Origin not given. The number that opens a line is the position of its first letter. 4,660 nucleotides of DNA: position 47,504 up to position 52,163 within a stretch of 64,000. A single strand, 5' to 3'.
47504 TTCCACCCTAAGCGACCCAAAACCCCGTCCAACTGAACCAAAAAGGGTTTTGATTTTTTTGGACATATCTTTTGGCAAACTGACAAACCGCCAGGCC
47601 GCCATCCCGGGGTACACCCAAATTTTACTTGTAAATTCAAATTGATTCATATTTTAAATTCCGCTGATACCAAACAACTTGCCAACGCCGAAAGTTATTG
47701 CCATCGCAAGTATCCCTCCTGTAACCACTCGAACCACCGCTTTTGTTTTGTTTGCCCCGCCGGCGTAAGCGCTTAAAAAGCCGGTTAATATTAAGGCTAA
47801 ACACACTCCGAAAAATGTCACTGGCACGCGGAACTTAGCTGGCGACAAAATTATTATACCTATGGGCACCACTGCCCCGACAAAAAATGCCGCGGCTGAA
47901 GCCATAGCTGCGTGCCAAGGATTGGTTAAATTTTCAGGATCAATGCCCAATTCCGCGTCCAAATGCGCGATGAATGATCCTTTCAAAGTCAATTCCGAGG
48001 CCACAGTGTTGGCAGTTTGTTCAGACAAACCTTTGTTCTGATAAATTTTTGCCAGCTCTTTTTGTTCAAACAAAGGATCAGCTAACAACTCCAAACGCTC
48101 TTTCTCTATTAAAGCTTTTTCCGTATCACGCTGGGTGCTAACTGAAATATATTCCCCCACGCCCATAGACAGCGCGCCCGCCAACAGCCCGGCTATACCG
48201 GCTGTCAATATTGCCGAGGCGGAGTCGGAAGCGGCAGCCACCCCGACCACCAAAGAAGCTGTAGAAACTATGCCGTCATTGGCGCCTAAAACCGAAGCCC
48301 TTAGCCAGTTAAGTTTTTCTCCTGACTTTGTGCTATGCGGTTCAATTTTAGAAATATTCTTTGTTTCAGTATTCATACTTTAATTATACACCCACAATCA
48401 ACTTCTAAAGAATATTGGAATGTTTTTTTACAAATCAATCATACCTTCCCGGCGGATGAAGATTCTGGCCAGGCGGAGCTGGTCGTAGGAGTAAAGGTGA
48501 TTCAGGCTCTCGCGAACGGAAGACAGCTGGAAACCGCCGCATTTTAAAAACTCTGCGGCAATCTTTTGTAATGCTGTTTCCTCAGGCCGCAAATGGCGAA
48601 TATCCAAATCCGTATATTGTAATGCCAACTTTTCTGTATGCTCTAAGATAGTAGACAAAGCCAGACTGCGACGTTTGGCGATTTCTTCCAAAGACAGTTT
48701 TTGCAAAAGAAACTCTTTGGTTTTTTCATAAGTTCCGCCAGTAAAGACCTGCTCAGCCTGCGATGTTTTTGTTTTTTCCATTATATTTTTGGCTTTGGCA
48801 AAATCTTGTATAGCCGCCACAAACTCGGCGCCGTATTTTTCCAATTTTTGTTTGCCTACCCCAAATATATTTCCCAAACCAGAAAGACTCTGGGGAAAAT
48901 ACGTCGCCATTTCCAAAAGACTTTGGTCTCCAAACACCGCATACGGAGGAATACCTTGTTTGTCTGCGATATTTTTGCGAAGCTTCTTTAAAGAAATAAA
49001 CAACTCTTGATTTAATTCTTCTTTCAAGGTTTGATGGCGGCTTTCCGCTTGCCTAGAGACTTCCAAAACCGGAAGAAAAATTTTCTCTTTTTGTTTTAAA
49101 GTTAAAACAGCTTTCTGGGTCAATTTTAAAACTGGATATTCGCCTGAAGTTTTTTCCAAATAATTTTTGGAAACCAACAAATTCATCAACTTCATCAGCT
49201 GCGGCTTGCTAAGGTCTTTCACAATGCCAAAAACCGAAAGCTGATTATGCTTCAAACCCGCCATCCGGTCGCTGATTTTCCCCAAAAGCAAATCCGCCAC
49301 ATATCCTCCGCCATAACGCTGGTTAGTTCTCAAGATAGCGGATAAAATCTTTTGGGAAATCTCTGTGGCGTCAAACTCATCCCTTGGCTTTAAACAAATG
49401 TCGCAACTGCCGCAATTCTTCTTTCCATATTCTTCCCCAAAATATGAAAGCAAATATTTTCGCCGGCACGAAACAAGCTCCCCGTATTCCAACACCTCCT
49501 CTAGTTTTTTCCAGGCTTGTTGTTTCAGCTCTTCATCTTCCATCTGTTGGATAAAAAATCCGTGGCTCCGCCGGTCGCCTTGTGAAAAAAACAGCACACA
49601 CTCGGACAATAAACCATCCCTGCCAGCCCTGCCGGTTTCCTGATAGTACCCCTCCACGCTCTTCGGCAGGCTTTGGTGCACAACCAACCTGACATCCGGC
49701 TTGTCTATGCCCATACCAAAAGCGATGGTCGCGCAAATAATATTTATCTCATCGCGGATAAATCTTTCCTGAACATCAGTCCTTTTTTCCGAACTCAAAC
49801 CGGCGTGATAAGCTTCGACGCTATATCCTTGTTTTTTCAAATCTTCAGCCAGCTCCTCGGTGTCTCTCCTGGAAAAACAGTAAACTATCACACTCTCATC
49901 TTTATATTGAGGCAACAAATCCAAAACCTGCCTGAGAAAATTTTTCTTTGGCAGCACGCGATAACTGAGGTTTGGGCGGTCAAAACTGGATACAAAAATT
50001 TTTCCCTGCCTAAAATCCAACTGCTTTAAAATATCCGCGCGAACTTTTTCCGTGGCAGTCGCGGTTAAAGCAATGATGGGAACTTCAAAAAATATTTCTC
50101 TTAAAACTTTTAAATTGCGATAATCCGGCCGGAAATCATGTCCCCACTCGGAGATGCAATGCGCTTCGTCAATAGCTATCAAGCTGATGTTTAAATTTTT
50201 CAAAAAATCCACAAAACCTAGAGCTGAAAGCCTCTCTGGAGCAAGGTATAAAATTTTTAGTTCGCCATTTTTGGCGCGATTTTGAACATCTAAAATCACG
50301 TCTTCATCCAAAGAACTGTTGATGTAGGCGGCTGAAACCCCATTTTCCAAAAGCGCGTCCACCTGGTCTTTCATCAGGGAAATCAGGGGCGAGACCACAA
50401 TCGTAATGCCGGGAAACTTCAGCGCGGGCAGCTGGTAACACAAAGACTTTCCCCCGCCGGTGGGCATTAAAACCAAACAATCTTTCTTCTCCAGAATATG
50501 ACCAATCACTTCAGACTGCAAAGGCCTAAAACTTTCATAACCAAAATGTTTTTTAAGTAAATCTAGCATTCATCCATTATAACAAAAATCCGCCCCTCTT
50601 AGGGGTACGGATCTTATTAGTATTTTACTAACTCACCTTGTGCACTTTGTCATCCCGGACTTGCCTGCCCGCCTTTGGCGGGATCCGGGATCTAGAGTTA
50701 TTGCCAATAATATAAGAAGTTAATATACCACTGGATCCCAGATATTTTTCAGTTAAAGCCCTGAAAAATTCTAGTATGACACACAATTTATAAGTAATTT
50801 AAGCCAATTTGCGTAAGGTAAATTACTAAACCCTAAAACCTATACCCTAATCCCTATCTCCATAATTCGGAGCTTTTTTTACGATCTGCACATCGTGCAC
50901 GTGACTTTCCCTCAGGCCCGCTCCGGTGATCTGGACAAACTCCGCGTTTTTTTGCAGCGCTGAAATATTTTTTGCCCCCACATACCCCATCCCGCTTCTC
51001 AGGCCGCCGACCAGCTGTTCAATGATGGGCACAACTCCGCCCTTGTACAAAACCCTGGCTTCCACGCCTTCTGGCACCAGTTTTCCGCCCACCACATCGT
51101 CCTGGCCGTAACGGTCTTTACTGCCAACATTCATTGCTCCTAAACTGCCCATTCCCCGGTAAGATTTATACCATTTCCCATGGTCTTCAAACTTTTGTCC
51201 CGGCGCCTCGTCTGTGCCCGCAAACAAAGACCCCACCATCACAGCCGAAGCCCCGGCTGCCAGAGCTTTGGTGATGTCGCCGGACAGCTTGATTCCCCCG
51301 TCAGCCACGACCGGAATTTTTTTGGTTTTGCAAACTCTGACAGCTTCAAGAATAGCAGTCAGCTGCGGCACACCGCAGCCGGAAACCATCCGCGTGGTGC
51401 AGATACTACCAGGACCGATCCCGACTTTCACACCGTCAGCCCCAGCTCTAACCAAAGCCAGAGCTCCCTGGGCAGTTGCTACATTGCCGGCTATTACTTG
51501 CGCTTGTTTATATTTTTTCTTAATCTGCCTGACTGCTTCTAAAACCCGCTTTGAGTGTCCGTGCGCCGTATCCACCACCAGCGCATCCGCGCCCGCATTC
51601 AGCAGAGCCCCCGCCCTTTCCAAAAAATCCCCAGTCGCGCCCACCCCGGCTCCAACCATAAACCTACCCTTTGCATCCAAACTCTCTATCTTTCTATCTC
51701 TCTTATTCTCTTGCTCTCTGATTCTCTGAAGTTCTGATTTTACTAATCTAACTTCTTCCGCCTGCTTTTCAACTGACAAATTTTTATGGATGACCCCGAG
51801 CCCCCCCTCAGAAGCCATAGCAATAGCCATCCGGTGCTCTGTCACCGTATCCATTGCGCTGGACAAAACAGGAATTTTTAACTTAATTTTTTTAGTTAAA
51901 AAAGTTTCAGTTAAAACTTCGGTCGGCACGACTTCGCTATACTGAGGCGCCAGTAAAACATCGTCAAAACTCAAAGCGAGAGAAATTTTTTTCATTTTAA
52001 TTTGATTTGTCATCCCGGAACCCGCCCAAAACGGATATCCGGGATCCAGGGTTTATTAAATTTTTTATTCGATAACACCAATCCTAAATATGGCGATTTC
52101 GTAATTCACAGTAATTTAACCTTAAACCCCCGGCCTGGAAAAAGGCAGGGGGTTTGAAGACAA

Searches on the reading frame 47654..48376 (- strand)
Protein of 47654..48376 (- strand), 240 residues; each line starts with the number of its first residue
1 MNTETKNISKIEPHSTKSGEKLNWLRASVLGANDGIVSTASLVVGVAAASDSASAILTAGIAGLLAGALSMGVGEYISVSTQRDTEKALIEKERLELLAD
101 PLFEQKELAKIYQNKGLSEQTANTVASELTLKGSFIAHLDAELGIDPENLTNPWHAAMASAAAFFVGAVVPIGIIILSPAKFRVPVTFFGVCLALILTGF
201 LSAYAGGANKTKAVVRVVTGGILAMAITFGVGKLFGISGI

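Call 62: search_protein_families(library=pfam, proteins=[window:47654-48376:-], max_evalue=0.001)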
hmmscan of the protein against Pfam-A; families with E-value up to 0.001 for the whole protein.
window:47654-48376:- (240 aa): 1 family
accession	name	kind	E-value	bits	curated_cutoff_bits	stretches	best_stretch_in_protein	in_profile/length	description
PF01988.24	VIT1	-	1.3e-64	218.4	28.1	1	25-233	1-214/214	VIT family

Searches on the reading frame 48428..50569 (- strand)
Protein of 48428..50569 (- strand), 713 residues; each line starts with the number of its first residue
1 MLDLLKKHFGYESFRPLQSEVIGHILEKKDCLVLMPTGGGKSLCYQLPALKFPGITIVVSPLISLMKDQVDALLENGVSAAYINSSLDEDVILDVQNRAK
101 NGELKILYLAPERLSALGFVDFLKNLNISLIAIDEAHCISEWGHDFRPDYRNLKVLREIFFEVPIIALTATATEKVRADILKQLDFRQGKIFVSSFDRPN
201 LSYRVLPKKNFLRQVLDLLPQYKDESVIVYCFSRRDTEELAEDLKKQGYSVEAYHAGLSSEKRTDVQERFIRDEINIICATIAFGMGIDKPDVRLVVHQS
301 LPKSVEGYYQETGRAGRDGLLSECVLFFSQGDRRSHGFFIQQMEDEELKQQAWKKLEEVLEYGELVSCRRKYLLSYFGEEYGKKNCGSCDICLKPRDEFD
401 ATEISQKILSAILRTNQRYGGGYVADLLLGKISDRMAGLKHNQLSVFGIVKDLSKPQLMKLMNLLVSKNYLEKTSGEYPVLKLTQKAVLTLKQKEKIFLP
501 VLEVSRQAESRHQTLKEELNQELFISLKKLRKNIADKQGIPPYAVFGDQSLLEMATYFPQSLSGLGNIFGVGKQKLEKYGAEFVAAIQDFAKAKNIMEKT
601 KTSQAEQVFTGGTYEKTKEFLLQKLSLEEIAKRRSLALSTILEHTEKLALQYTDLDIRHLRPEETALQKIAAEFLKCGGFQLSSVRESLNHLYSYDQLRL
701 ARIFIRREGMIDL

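Call 62: search_protein_families(library=pfam, proteins=[window:48428-50569:-], max_evalue=0.001)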
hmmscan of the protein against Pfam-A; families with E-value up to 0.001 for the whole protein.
window:48428-50569:- (713 aa): 7 families
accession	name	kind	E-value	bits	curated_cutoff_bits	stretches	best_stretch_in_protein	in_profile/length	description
PF09382.16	RQC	-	4.4e-30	104.3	23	1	395-504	1-110/114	RQC domain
PF00270.35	DEAD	-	2.5e-27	96.1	26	1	15-176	1-164/167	DEAD/DEAH box helicase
PF00271.37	Helicase_C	-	5.8e-24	84.9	23.5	1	214-319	5-110/110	Helicase conserved C-terminal domain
PF00570.28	HRDC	-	1.2e-20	73.6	23.8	1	521-587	2-68/68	HRDC domain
PF16124.10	RecQ_Zn_bind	-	1.4e-16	61.4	25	1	331-393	2-66/66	RecQ zinc-binding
PF14493.12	HTH_40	-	2e-15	57.2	27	1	613-702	1-89/89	Helix-turn-helix domain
PF04851.21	ResIII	-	0.00045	20.6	22.5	0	14-172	4-162/164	Type III restriction enzyme, res subunit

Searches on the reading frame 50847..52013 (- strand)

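Call 62: search_protein_families(library=pfam, proteins=[window:50847-52013:-], max_evalue=0.001)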
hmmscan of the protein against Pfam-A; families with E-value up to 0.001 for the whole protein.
window:50847-52013:- (388 aa): 6 families
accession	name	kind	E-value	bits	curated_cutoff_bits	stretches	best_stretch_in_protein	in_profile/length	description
PF00478.31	IMPDH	-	9.1e-153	508.7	25.6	1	13-373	1-345/345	IMP dehydrogenase / GMP reductase domain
PF03060.21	NMO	-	9.5e-14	51.9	28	1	37-275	2-236/331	Nitronate monooxygenase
PF01070.24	FMN_dh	-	7.4e-09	35.5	24.9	1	158-265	207-306/350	FMN-dependent dehydrogenase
PF00977.27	His_biosynth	-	1.5e-06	28.3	23.6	0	226-263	67-104/228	Histidine biosynthesis protein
PF01180.27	DHO_dh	-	2.1e-05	24.3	27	1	221-264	229-272/291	Dihydroorotate dehydrogenase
PF02581.23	TMP-TENI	-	0.00097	19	27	0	162-262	86-178/180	Thiamine monophosphate synthase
